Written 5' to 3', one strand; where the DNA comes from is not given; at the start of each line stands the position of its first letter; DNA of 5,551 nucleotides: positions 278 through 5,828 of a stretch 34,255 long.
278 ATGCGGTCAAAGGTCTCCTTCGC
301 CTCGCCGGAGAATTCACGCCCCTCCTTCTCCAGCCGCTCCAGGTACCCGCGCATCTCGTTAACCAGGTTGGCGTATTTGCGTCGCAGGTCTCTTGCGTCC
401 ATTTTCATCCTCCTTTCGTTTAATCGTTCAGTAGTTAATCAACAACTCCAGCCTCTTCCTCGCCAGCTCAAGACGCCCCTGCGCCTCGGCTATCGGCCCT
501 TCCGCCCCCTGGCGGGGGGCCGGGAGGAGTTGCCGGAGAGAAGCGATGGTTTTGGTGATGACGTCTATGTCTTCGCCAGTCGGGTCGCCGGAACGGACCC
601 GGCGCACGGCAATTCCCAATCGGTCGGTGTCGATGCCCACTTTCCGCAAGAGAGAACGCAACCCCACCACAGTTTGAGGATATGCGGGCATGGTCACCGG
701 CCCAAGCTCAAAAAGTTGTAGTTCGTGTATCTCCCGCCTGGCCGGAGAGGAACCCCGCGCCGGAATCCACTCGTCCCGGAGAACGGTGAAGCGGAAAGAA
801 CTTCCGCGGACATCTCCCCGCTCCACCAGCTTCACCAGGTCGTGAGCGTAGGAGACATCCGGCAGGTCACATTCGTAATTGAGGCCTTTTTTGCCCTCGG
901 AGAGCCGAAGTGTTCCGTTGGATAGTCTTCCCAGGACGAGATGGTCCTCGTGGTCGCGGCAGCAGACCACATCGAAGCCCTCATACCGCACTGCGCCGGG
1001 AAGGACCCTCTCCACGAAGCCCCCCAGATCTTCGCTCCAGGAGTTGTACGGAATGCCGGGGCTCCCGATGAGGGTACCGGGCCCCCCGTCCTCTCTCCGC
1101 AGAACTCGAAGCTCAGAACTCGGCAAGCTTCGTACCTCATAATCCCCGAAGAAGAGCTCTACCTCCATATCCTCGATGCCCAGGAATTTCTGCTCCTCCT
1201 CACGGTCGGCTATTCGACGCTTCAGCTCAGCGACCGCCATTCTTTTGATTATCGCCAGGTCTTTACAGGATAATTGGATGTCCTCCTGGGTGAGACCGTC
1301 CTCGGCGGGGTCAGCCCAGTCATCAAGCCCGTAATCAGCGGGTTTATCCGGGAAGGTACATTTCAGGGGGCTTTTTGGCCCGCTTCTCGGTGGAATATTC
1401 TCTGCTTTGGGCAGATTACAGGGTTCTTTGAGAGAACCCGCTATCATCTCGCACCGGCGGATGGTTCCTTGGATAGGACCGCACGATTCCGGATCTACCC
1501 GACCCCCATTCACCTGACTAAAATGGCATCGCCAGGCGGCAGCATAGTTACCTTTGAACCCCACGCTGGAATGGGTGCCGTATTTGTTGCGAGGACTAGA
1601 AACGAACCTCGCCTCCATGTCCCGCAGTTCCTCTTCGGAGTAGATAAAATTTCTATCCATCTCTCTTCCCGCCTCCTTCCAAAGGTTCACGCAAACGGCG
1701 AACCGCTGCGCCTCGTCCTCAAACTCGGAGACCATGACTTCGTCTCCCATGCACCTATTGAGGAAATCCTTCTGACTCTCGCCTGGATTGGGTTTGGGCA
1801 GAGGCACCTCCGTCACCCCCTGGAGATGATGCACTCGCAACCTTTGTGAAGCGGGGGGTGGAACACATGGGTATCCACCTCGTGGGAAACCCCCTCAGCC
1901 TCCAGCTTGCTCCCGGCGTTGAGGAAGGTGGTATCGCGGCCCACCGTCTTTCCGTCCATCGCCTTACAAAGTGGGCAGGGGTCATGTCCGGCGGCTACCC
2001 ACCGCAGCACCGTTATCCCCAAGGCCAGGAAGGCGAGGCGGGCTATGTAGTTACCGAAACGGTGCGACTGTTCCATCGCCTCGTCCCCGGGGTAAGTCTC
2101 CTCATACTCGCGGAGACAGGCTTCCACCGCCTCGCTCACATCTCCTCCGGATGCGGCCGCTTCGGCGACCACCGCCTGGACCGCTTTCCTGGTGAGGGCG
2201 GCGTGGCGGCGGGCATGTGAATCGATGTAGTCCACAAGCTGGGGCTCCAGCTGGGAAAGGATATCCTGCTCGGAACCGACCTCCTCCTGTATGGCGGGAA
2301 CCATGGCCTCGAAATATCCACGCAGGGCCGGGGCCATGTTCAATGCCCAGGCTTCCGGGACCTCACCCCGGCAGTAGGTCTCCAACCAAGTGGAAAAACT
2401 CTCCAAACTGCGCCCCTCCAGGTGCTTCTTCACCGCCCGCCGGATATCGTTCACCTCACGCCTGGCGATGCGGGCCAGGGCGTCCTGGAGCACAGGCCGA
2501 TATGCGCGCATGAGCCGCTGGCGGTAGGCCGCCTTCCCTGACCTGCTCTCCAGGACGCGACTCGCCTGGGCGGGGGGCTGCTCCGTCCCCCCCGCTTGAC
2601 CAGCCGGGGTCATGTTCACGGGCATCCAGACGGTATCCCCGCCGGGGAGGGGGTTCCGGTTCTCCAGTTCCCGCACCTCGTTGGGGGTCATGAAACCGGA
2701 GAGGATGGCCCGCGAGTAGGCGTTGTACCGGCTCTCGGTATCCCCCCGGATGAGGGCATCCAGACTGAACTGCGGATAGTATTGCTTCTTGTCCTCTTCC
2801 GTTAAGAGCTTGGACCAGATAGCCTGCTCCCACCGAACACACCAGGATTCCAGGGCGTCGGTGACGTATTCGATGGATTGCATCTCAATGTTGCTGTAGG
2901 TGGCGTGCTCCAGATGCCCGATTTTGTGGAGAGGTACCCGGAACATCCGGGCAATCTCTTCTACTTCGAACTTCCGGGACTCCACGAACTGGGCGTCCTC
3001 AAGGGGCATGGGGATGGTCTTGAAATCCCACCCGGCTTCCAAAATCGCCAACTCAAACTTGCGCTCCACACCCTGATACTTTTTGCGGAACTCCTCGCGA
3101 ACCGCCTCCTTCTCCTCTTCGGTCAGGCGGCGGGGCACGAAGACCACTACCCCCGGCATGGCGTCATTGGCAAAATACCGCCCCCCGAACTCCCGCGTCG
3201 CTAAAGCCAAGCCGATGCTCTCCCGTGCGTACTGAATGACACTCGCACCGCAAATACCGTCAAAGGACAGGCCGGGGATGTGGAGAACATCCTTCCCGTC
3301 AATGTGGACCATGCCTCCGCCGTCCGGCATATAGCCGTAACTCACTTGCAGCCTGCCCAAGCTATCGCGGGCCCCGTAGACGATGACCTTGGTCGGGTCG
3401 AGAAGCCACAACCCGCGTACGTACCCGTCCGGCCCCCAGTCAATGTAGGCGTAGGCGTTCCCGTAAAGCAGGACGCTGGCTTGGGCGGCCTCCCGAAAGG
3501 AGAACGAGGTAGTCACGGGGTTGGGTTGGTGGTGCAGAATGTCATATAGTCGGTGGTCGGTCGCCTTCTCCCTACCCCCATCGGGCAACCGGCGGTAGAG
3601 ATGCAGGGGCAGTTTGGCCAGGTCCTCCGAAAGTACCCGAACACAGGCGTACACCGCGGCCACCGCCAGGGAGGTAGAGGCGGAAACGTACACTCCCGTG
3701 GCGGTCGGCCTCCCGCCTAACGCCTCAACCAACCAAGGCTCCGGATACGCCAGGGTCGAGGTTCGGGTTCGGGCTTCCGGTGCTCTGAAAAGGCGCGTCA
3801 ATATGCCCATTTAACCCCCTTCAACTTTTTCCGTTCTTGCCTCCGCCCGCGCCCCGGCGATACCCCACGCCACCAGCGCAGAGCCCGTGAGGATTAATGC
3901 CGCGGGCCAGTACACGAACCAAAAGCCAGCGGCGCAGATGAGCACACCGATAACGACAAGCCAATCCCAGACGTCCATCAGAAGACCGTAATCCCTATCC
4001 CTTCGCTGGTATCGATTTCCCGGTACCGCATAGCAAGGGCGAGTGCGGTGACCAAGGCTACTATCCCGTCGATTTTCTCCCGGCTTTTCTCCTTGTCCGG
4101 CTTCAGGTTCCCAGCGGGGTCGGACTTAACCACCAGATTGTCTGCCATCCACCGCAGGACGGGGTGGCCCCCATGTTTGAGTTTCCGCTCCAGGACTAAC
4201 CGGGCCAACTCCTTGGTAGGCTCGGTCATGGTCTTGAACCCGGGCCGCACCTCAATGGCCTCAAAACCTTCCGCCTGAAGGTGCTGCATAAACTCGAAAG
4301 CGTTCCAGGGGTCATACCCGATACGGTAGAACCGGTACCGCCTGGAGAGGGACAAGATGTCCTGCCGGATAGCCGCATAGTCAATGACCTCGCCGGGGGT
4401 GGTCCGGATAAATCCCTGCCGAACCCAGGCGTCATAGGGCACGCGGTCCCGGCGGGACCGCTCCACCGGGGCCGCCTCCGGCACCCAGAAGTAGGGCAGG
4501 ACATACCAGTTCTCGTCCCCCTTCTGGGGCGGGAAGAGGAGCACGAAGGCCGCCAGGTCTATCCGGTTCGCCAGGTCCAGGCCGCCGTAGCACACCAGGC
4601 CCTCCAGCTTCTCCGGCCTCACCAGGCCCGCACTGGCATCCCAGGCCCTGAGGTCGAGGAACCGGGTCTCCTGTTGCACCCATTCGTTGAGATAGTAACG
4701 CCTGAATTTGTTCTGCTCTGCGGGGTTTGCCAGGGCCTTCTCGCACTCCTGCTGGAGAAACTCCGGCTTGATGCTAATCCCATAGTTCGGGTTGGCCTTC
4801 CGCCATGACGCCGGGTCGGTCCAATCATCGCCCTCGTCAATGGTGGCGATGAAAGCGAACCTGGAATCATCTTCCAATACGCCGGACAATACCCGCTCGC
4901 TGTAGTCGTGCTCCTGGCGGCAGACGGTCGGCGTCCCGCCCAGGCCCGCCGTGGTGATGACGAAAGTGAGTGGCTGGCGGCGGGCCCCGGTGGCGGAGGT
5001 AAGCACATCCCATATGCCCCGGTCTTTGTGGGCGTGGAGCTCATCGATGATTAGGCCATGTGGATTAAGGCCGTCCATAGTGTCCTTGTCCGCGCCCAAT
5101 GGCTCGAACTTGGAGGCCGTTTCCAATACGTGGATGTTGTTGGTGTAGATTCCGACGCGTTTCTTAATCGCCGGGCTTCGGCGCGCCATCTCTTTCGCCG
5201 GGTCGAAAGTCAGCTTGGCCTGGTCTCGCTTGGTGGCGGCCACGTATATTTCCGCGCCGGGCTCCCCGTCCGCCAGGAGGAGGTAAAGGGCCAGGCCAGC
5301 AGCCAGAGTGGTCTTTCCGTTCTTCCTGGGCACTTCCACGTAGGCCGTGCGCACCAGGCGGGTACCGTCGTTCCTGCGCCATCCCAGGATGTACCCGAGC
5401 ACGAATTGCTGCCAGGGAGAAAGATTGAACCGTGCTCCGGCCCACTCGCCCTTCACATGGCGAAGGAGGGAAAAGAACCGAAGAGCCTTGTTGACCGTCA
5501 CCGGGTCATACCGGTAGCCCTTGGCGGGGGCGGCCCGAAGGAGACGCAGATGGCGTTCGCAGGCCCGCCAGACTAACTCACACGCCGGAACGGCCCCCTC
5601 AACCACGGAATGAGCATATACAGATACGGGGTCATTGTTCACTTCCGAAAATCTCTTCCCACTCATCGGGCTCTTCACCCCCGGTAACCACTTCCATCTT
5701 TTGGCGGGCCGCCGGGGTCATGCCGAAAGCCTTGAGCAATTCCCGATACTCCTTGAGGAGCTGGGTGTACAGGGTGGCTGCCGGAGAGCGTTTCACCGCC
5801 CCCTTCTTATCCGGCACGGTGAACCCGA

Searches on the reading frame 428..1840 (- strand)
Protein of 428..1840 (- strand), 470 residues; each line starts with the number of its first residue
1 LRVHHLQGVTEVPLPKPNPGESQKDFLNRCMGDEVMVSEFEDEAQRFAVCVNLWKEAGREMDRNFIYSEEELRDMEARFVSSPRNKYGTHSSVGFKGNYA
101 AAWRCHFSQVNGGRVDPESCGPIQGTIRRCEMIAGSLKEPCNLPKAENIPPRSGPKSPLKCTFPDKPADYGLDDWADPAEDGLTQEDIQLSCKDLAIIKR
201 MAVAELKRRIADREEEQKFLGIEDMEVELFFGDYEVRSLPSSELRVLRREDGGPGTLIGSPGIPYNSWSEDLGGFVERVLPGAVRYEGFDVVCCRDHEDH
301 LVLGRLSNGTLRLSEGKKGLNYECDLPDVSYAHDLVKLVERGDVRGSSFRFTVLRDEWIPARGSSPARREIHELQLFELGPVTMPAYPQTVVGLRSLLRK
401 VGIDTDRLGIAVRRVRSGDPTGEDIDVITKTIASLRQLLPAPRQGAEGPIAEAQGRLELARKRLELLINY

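Call 64: search_protein_families(library=phrogs, proteins=[window:428-1840:-], max_evalue=0.0001)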
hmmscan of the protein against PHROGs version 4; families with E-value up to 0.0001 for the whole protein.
window:428-1840:- (470 aa): 6 families
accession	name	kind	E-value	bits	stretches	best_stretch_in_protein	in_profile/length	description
phrog_80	-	head and packaging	3.1e-38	133.4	1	234-399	217-382/607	head maturation protease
phrog_2263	-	head and packaging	6.9e-12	46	1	262-392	45-173/551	major head protein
phrog_9644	-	head and packaging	4.8e-11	43.5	1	263-392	170-303/341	head maturation protease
phrog_36211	-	head and packaging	9.3e-11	42.3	1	290-397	60-166/378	head maturation protease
phrog_37668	-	head and packaging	4.3e-10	40.2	1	275-397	43-168/313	head maturation protease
phrog_13042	-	head and packaging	8.1e-06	26.2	1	295-397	71-176/386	major head protein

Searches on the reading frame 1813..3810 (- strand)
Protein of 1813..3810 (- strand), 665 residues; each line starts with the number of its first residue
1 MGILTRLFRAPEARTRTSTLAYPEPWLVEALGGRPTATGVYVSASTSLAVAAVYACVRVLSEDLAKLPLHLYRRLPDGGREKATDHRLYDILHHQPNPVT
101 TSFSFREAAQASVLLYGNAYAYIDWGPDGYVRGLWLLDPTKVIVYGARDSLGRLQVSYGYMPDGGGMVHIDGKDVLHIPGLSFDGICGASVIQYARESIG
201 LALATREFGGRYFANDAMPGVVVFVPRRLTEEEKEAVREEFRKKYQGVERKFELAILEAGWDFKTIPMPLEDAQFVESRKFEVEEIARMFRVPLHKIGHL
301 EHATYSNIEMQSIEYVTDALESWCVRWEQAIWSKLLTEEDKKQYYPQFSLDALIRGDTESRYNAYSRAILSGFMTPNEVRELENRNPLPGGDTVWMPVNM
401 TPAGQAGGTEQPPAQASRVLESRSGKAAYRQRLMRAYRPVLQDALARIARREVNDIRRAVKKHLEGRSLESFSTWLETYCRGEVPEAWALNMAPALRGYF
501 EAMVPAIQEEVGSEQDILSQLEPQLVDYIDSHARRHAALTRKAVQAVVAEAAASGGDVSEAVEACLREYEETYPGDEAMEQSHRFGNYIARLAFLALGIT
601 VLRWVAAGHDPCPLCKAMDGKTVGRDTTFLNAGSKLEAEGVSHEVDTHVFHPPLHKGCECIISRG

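Call 64: search_protein_families(library=phrogs, proteins=[window:1813-3810:-], max_evalue=0.0001)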
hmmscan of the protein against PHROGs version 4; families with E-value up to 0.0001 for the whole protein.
window:1813-3810:- (665 aa): 6 families
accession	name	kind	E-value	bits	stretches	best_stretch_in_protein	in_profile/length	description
phrog_12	-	head and packaging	1.7e-120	405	1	1-487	48-527/646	portal protein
phrog_2662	-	head and packaging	2e-97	328.5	1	21-663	30-706/717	portal protein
phrog_5929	-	head and packaging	7.5e-60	203.1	1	204-417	3-216/228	portal protein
phrog_11323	-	unknown function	2.4e-32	112.8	1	298-413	3-119/130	-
phrog_2271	-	head and packaging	3.2e-24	85.7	1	38-396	40-394/859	portal protein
phrog_21454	-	unknown function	8.4e-17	62.3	1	222-396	1-171/320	-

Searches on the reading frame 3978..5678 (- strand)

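Call 64: search_protein_families(library=phrogs, proteins=[window:3978-5678:-], max_evalue=0.0001)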
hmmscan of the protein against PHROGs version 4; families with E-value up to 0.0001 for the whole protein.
window:3978-5678:- (566 aa): 9 families
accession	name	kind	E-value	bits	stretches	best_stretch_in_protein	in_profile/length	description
phrog_9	-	head and packaging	2.5e-184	616.3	1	20-556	169-670/812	terminase large subunit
phrog_2699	-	head and packaging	8.6e-96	321.5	1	257-554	2-298/315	terminase large subunit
phrog_4914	-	head and packaging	4.5e-47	161.4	1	12-207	5-211/213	terminase large subunit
phrog_10517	-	head and packaging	1.2e-30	107.6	1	18-189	37-196/207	terminase large subunit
phrog_7331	-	head and packaging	2.4e-29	102.2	1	462-558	5-101/113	terminase large subunit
phrog_37124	-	unknown function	8.7e-21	75.3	1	367-485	1-130/143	-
phrog_2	-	head and packaging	2.1e-16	60.9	1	58-554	253-595/807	terminase large subunit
phrog_7622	-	head and packaging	4.9e-10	40.4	1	97-233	68-208/224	terminase large subunit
phrog_7579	-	head and packaging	4.1e-05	23.9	1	110-219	18-124/239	terminase large subunit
